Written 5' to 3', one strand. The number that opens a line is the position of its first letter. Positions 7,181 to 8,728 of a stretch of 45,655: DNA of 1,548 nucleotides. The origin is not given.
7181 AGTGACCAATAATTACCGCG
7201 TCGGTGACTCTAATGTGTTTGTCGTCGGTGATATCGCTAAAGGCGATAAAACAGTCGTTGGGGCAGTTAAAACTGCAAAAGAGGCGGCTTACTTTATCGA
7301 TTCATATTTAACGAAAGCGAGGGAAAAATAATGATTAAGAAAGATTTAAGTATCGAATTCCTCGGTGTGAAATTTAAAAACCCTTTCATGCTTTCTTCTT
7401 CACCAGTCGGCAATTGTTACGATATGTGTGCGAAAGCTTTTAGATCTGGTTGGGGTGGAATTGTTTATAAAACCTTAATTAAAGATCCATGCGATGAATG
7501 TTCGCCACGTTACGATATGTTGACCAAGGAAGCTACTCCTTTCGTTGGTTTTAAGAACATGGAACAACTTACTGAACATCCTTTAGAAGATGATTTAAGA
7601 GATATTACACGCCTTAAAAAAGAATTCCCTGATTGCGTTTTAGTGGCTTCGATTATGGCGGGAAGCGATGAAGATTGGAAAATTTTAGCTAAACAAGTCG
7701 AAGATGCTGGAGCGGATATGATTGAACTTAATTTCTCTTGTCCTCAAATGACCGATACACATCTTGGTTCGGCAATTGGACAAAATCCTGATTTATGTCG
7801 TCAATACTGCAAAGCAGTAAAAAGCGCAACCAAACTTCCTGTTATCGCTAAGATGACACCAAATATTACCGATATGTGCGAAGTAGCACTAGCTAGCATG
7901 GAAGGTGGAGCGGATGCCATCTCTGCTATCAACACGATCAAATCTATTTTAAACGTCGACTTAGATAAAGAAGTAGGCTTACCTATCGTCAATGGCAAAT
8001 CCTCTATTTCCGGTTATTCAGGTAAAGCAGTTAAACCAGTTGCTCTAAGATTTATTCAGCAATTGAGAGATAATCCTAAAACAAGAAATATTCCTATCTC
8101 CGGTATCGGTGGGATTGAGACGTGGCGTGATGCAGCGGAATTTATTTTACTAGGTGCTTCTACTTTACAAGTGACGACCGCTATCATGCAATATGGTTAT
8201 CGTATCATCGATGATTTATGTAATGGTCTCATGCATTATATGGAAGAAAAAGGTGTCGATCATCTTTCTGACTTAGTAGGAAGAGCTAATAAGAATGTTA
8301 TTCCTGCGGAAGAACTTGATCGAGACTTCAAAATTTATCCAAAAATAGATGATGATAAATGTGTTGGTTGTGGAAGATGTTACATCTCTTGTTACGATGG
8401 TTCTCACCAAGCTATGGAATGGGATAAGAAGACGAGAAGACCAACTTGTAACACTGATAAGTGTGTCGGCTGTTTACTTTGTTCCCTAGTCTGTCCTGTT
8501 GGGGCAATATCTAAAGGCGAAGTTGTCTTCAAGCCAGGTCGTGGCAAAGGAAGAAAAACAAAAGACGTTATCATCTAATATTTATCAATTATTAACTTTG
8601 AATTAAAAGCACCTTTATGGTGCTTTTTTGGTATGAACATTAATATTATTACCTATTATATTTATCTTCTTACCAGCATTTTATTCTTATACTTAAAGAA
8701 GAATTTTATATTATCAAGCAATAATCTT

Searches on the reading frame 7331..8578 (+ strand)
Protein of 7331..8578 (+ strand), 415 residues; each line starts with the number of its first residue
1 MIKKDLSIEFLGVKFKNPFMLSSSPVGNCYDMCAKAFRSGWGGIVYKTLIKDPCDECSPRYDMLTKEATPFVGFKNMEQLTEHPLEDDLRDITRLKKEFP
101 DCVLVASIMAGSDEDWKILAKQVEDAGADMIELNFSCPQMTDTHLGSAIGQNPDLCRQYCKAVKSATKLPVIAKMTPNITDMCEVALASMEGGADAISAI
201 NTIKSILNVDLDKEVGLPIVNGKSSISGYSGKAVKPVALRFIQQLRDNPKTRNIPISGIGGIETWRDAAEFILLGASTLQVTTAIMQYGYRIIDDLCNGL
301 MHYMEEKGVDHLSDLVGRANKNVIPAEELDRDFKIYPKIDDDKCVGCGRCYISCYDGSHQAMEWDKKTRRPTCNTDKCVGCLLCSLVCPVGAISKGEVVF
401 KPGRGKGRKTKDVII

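Call 7: search_protein_families(library=pfam, proteins=[window:7331-8578:+], max_evalue=0.01)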
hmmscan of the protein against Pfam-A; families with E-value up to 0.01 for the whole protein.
window:7331-8578:+ (415 aa): 10 families
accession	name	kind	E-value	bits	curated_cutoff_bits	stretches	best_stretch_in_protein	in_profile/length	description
PF01180.27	DHO_dh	-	3.7e-41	141.6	27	1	6-304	2-291/291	Dihydroorotate dehydrogenase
PF14697.11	Fer4_21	-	3.5e-16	59.5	35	1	338-393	2-57/59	4Fe-4S dicluster domain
PF01207.24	Dus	-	1.1e-10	41.6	20.4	1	109-186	61-140/311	Dihydrouridine synthase (Dus)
PF00037.32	Fer4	-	4.4e-09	36.2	21.1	2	374-394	4-24/24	4Fe-4S binding domain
PF12838.12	Fer4_7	-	1.4e-08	35.5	27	1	343-392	1-52/52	4Fe-4S dicluster domain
PF12837.12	Fer4_6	-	2.9e-07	30.5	25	2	337-356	2-21/24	4Fe-4S binding domain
PF13237.11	Fer4_10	-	8.9e-06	26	25.5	1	337-389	2-53/53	4Fe-4S dicluster domain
PF13187.11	Fer4_9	-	5e-05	23.7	27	1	343-393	1-52/52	4Fe-4S dicluster domain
PF12797.12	Fer4_2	-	0.0006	20.1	24.5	1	337-354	3-20/22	4Fe-4S binding domain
PF25160.1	LdpA_Fe-S-bd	-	0.00077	19.6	27.6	1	322-355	11-39/49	LdpA Fe-S cluster-binding domain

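Call 8: search_protein_families(library=padloc, proteins=[window:7331-8578:+], max_evalue=0.01)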
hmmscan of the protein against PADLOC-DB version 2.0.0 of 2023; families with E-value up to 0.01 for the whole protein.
window:7331-8578:+ (415 aa): 0 families
